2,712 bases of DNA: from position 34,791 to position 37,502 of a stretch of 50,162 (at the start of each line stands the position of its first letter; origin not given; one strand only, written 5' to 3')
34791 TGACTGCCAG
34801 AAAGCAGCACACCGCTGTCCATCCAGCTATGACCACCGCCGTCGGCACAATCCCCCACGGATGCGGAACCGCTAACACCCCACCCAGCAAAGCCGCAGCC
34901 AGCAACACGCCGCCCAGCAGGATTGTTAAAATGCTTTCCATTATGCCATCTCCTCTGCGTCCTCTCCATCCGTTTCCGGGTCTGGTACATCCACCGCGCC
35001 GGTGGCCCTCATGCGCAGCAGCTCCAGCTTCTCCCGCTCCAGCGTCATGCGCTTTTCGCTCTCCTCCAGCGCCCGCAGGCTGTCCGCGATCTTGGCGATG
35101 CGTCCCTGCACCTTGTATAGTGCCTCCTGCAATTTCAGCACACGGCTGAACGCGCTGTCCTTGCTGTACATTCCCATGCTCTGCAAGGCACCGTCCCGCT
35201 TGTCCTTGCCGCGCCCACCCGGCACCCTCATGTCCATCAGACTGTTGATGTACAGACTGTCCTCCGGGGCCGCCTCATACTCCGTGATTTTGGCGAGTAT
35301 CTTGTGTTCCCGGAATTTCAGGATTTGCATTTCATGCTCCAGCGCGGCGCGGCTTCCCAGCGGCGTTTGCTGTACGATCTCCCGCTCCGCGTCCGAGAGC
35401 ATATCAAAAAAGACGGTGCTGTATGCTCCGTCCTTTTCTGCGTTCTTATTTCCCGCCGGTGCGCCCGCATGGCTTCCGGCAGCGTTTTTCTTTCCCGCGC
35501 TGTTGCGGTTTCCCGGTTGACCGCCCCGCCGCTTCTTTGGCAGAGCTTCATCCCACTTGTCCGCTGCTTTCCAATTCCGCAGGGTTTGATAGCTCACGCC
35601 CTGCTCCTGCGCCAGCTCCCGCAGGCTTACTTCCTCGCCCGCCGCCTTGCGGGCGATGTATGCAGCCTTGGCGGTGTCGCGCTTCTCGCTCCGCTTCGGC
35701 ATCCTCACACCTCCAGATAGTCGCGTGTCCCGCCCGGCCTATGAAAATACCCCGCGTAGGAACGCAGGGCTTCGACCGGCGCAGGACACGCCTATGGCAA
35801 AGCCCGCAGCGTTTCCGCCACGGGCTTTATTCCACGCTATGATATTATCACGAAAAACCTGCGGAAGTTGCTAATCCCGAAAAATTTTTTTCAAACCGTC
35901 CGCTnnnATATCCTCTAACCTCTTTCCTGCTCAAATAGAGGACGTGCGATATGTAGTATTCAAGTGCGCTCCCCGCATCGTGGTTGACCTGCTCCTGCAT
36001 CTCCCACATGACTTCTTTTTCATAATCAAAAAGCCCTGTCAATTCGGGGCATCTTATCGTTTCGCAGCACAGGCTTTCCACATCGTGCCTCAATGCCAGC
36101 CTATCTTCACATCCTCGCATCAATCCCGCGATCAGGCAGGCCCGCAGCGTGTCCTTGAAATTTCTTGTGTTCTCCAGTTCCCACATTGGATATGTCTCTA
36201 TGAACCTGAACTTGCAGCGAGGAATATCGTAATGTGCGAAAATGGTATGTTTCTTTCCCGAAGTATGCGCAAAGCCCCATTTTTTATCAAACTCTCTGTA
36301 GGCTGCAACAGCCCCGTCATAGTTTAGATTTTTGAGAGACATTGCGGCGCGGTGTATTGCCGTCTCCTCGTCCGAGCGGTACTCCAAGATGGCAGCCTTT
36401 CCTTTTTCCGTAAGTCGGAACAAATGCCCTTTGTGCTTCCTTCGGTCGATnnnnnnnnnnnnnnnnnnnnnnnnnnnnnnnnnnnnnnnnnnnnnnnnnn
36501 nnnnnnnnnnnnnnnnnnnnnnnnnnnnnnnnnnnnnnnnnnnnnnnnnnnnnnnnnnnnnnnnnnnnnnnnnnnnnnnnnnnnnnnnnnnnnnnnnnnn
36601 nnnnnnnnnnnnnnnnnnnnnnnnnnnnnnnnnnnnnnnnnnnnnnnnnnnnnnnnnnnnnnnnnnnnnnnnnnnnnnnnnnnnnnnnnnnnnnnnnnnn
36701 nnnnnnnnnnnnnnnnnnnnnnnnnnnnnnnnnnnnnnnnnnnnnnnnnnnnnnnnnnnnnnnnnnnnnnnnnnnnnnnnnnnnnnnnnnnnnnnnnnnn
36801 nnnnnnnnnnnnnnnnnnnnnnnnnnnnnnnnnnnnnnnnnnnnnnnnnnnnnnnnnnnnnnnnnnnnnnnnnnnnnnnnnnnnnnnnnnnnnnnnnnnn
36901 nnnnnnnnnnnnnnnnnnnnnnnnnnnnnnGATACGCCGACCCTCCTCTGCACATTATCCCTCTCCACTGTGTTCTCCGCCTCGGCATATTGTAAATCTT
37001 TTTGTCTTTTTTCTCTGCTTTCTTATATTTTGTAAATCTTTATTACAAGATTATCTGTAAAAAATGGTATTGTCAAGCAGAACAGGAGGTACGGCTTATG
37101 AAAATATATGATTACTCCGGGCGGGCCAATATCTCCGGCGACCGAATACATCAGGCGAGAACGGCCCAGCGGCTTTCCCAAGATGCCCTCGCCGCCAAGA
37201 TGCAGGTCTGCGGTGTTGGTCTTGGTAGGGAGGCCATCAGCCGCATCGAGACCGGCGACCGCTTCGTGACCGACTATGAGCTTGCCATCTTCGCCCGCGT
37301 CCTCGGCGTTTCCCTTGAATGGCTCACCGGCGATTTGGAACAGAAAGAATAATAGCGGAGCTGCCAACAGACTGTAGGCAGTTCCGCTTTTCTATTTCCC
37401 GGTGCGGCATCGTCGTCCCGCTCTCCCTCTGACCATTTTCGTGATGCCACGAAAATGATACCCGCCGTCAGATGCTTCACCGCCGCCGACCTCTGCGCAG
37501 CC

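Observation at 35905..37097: Low-GC 341-aa gene occupies the repressor slot of a divergent switch; no canonical CI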

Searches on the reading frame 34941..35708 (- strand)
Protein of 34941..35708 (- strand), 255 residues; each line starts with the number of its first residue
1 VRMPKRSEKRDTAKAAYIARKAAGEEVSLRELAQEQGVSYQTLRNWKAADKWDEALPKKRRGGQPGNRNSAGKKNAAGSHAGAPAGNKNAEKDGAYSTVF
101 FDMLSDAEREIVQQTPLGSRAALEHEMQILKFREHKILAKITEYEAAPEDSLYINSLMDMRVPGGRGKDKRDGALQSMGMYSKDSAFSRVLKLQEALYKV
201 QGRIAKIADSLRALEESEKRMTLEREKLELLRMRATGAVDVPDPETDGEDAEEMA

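Call 8: search_protein_families(library=pfam, proteins=[window:34941-35708:-], max_evalue=1)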
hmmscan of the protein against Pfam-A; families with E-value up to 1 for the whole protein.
window:34941-35708:- (255 aa): 13 families
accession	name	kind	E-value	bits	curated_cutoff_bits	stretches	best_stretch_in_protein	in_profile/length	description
PF10668.15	Phage_terminase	-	6.4e-09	35.8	22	1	5-54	4-50/67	Phage terminase small subunit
PF01527.26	HTH_Tnp_1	-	2.5e-05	24.8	24.1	1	18-58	15-56/75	Transposase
PF13551.12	HTH_29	-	0.00015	22.3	28.1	1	23-68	8-57/64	Winged helix-turn helix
PF08822.17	DUF1804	-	0.00027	21.3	29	1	6-51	4-44/164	Protein of unknown function (DUF1804)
PF13518.12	HTH_28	-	0.0022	18.5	25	1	21-48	9-34/52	Helix-turn-helix domain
PF06056.18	Terminase_5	-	0.004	17.5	20.3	1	30-60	17-47/58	Putative ATPase subunit of terminase (gpP-like)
PF10415.14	FumaraseC_C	-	0.019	15.8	32.5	1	14-41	13-41/54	Fumarase C C-terminus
PF00392.27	GntR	-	0.035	14.2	27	1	22-44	19-42/64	Bacterial regulatory proteins, gntR family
PF04218.19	CENP-B_N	-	0.078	13.1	21.2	1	20-50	18-46/53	CENP-B N-terminal DNA-binding domain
PF13022.12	HTH_Tnp_1_2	-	0.097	13.2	27.9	1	13-50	13-50/122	Helix-turn-helix of insertion element transposase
PF13384.12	HTH_23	-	0.097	13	24.6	1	18-48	10-39/50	Homeodomain-like domain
PF00376.29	MerR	-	0.11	12.8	28.2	1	30-46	3-19/38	MerR family regulatory protein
PF09862.15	DUF2089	-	0.17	12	33.4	1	28-45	18-35/47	Domain of unknown function (DUF2089)-HTH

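Call 9: search_protein_families(library=phrogs, proteins=[window:34941-35708:-], max_evalue=1)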
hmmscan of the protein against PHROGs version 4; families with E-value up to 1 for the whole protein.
window:34941-35708:- (255 aa): 20 families
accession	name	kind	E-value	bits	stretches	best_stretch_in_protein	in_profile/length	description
phrog_1889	-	head and packaging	8e-57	193.8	1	4-251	3-262/276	terminase small subunit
phrog_509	-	head and packaging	2.4e-17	64.3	1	6-117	4-113/238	terminase small subunit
phrog_2606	-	head and packaging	1.6e-07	32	1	5-69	4-64/310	terminase small subunit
phrog_756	-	DNA, RNA and nucleotide metabolism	1.1e-06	29.6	1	5-55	3-53/166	DNA binding protein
phrog_4151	-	DNA, RNA and nucleotide metabolism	7.9e-05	23.5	1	7-56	7-50/154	DNA binding protein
phrog_51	-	head and packaging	0.00013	22.8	1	8-76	4-73/261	terminase small subunit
phrog_2538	-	head and packaging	0.0013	19.8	1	12-58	5-50/129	terminase small subunit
phrog_14025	-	unknown function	0.0041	18.3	1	25-61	29-65/98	-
phrog_151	-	integration and excision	0.012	15.2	1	8-70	126-189/582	transposase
phrog_21336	-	unknown function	0.013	16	1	60-113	58-105/200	-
phrog_9231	-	head and packaging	0.021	15.6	1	68-112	57-103/240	terminase small subunit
phrog_3037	-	transcription regulation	0.069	13.9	1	9-47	10-49/189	transcriptional repressor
phrog_7401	-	unknown function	0.074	14.4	1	1-44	1-47/93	-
phrog_769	-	transcription regulation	0.077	14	1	8-46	6-44/89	transcriptional repressor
phrog_5751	-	head and packaging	0.085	12.8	1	29-60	86-117/548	terminase large subunit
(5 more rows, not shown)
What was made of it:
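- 34941..35708 (-): Small terminase, the first gene of the packaging and structural block. Context only. phrog_1889 8e-57, Pfam Phage_terminase (calls 8, 9).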

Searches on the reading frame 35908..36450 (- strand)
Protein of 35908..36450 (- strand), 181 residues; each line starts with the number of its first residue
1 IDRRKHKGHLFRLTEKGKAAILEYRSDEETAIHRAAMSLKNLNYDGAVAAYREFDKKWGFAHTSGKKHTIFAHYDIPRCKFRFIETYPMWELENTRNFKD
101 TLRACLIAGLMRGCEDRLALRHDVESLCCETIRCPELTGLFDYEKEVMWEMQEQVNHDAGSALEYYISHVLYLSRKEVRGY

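Call 69: predict_structure(alignment_id=A2)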
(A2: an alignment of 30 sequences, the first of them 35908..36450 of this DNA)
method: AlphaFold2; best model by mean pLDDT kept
length: 181 residues; sequences in the alignment: 30
mean_pLDDT: 91.8   pTM: 0.86
mean pLDDT of the five models: 91.8, 90.8, 90.4, 89.0, 88.7
residues with pLDDT >= 90: 143; 70-90: 26; 50-70: 11; < 50: 1
segments of 3 or more residues with pLDDT < 50: none
pLDDT, mean of each block of 10 residues (from residue 1): 63 89 96 98 96 93 76 85 97 98 98 95 97 96 96 95 98 89 52
secondary structure, 60 per line:
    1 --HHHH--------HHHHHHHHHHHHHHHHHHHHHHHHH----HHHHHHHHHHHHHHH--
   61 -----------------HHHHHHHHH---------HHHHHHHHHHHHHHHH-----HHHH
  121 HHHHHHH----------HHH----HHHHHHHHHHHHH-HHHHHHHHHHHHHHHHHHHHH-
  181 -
elements in order: H3-6 H15-39 H44-58 H78-86 H96-111 H117-127 H145-157 H159-179
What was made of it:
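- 35905..36930 (-): Cargo gene, 341 aa. Parts: N-terminal amphipathic helix (aa 3-17), disordered linker (18-45), small alpha/beta winged-helix-like region (46-116 plus strand 170-173), SAP motif (about 121-156), and a novel all-helical C-terminal domain (175-340) carrying the invariant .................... and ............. motifs. C-terminal domain pLDDT 91.8, pTM 0.86 (call 69).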

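Call 71: fold_search(model_id=the predicted structure, library=pdb)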
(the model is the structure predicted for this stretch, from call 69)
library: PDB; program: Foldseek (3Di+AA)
matches with E <= 10: 124; with E <= 0.001: 0
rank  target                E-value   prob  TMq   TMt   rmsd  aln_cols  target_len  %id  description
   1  9hfi                  1.0e+00  0.12  0.21  0.20  16.8       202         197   11  Crystal structure of human TRF1 TRFH domain in complex with compound 17 (released 2025-11-26)
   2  3bqo_A                1.3e+00  0.10  0.21  0.20  16.3       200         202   10  Crystal Structure of TRF1 TRFH domain and TIN2 peptide complex (released 2008-02-19)
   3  1h6o                  1.5e+00  0.13  0.24  0.22  16.5       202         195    9  Dimerisation domain from human TRF1 (released 2001-09-05)
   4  5jr9_B                1.7e+00  0.07  0.18  0.18  16.7       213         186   10  Crystal structure of apo-NeC3PO (released 2016-09-28)
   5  9hf4                  1.8e+00  0.08  0.21  0.19  16.4       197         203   10  Crystal structure of human TRF1 TRFH domain in complex with compound 32 (released 2025-11-26)
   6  5jr9_D                1.8e+00  0.07  0.18  0.18  16.2       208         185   10  Crystal structure of apo-NeC3PO (released 2016-09-28)
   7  9hcn                  2.1e+00  0.06  0.18  0.16  17.0       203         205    9  Crystal structure of human TRF1 TRFH domain in complex with compound 46 (released 2025-11-19)
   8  2nox_F                2.1e+00  0.05  0.17  0.12  18.1       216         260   12  Crystal structure of tryptophan 2,3-dioxygenase from Ralstonia metallidurans (released 2006-12-19)
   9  9hd3                  2.2e+00  0.06  0.18  0.16  16.4       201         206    9  Crystal structure of human TRF1 TRFH domain in complex with compound 27 (released 2025-11-19)
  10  9e0s_B                2.3e+00  0.12  0.24  0.25  15.3       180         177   13  Cryo-EM structure of a the periplasmic insert from Myxococcus TAtC (released 2025-08-27)
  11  3aq0_G                2.3e+00  0.06  0.20  0.14  14.2       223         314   10  Ligand-bound form of Arabidopsis medium/long-chain length prenyl pyrophosphate synthase (surface polar residue mutant) (released 2011-01-19)
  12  5jr9_C                2.3e+00  0.04  0.15  0.15  16.2       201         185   11  Crystal structure of apo-NeC3PO (released 2016-09-28)
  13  6hu9_c                2.4e+00  0.11  0.21  0.15  18.4       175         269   11  III2-IV2 mitochondrial respiratory supercomplex from S. cerevisiae (released 2018-12-26)
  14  9hcu                  2.4e+00  0.08  0.21  0.19  16.2       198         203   10  Crystal structure of human TRF1 TRFH domain in complex with compound 51 (released 2025-11-19)
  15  1h6p_A                2.6e+00  0.07  0.20  0.19  13.7       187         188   10  Dimeristion domain from human TRF2 (released 2001-09-05)
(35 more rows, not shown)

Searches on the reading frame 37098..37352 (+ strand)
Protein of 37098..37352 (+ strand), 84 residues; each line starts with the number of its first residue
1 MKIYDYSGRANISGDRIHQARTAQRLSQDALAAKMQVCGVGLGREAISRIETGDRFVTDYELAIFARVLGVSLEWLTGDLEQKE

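Call 8: search_protein_families(library=pfam, proteins=[window:37098-37352:+], max_evalue=1)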
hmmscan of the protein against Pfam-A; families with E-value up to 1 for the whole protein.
window:37098-37352:+ (84 aa): 3 families
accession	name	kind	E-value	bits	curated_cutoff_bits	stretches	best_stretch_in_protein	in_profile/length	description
PF01381.28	HTH_3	-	6.4e-09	36.2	23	1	17-76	1-55/55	Helix-turn-helix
PF13560.12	HTH_31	-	5.7e-08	33.4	27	1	14-73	3-58/64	Helix-turn-helix domain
PF12844.13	HTH_19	-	0.029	14.7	30.2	1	14-76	1-58/64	Helix-turn-helix domain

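Call 9: search_protein_families(library=phrogs, proteins=[window:37098-37352:+], max_evalue=1)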
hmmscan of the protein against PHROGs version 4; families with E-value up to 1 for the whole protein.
window:37098-37352:+ (84 aa): 15 families
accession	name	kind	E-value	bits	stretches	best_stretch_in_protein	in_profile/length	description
phrog_4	-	transcription regulation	1.3e-10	41.9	1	11-81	135-196/400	transcriptional repressor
phrog_8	-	transcription regulation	8.5e-09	36.3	1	14-79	78-218/346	transcriptional regulator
phrog_2967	-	transcription regulation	6.7e-08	33.3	1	11-81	9-74/225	transcriptional regulator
phrog_2328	-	transcription regulation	4.6e-07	30.7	1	14-79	17-77/128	transcriptional repressor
phrog_5823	-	transcription regulation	1.8e-06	28.4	1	14-80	8-70/404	transcriptional regulator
phrog_3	-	transcription regulation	2.8e-06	28.3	1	12-79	88-148/430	transcriptional repressor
phrog_2439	-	transcription regulation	5.9e-06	26.4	1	10-78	5-68/367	transcriptional regulator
phrog_7396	-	unknown function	4.3e-05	24.3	1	9-78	12-79/227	-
phrog_1373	-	transcription regulation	0.00066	20.7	1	15-83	66-129/166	transcriptional regulator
phrog_7241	-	transcription regulation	0.0024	18.9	1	12-76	60-120/122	transcriptional regulator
phrog_638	-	transcription regulation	0.0057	17.5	1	17-74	8-61/145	transcriptional regulator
phrog_4583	-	transcription regulation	0.013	16.5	1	20-82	18-75/81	transcriptional repressor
phrog_4836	-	transcription regulation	0.016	15.8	1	11-79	74-138/194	CII-like regulator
phrog_2104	-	unknown function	0.03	15.5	0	12-37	39-64/103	-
phrog_15960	-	tail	0.19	12.3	1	14-60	123-169/217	tail assembly chaperone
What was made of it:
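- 37098..37352 (+): 84-aa XRE-family HTH protein, the probable switch or immunity regulator that controls the divergent promoters. Pfam HTH_3 6e-9 and PHROG repressor families (calls 8, 9).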
